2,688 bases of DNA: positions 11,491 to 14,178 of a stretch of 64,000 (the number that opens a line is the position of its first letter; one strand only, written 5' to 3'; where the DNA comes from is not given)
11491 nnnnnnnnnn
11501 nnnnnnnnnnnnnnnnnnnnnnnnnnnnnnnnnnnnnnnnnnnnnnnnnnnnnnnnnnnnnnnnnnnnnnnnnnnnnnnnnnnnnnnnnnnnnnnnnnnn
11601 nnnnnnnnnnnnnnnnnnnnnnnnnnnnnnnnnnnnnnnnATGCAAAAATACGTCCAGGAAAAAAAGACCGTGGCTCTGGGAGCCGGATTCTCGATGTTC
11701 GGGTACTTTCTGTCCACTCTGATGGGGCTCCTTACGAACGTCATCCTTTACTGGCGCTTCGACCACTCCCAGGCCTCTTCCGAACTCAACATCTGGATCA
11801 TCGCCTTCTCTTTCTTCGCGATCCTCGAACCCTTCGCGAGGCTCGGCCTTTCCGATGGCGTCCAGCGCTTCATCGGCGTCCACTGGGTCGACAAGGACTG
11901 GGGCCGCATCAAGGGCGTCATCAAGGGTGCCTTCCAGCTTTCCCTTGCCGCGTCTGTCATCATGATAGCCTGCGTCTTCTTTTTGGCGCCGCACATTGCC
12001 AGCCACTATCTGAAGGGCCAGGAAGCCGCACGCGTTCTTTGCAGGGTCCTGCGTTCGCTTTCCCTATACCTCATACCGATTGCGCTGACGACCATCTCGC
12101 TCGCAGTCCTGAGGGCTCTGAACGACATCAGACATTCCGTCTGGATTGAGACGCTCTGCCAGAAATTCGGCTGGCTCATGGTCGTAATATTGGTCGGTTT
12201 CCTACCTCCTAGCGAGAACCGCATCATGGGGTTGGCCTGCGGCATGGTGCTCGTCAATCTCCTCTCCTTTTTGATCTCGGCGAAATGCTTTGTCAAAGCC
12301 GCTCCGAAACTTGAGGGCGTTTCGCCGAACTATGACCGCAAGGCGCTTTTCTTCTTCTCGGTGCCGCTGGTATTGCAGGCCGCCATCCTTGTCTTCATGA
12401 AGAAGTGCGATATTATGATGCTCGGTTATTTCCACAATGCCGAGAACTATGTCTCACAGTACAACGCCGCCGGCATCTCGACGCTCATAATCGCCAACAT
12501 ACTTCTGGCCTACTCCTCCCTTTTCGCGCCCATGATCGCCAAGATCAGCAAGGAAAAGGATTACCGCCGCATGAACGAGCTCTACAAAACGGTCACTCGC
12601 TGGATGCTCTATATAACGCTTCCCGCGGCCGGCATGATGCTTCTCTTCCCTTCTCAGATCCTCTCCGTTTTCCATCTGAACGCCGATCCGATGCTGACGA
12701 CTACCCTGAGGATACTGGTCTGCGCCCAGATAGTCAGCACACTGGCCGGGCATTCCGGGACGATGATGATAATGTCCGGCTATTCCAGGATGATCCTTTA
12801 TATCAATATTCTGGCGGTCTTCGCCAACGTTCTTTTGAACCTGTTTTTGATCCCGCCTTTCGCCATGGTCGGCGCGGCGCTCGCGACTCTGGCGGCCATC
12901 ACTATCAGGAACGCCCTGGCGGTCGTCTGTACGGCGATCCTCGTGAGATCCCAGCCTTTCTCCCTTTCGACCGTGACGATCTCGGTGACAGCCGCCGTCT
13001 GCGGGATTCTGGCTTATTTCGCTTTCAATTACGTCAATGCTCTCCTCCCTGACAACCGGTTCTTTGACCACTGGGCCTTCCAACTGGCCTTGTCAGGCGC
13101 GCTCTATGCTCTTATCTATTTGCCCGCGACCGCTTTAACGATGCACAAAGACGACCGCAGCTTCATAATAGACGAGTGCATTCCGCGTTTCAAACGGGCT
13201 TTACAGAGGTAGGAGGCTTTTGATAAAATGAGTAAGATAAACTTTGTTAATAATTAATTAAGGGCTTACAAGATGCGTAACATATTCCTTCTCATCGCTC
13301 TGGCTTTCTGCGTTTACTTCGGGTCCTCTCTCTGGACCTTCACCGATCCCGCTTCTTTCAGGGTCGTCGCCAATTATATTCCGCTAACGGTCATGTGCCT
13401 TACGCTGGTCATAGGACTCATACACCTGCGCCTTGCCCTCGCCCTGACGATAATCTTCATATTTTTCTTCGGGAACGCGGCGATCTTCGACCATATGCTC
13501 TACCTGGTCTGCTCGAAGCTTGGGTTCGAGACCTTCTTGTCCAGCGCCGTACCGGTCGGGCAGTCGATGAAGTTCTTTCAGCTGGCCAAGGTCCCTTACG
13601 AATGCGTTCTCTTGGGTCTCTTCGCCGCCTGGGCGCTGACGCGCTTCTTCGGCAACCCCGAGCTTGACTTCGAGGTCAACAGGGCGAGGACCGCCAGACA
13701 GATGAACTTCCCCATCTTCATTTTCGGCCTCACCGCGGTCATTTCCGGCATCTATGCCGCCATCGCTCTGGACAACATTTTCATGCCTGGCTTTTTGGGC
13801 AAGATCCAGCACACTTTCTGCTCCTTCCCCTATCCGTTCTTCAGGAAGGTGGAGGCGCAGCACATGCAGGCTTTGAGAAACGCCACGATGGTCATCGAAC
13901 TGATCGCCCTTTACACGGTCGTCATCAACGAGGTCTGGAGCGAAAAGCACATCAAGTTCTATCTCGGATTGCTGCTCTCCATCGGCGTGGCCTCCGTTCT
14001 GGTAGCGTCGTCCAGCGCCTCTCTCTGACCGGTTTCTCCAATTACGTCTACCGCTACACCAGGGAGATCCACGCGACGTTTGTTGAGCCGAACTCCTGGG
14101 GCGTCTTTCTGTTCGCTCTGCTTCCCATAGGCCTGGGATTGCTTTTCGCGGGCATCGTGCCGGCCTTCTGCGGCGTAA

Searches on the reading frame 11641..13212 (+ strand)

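Call 31: search_protein_families(library=pfam, proteins=[window:11641-13212:+], max_evalue=0.001)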
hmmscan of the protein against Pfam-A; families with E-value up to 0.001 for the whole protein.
window:11641-13212:+ (523 aa): 4 families
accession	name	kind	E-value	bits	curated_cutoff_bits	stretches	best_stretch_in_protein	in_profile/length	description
PF13440.11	Polysacc_synt_3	-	1.5e-11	44.5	23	1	93-342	46-281/293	Polysaccharide biosynthesis protein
PF01554.23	MatE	-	3.5e-10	40.3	24.9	2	242-401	1-160/161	MatE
PF03023.19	MurJ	-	3e-07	29.9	27.4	1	81-254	264-433/451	Lipid II flippase MurJ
PF01943.22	Polysacc_synt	-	9.7e-06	25.6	28.2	1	55-302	41-273/274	Polysaccharide biosynthesis protein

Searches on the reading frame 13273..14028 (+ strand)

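Call 31: search_protein_families(library=pfam, proteins=[window:13273-14028:+], max_evalue=0.001)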
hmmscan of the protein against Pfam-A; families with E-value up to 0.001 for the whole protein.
window:13273-14028:+ (251 aa): 0 families

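Call 74: search_protein_families(library=pfam, proteins=[window:13273-14028:+], max_evalue=1)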
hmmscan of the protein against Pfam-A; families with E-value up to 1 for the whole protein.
window:13273-14028:+ (251 aa): 1 family
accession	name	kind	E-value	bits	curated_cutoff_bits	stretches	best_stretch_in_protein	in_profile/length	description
PF04650.22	YSIRK_signal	-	0.4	11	20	1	235-246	11-22/26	YSIRK type signal peptide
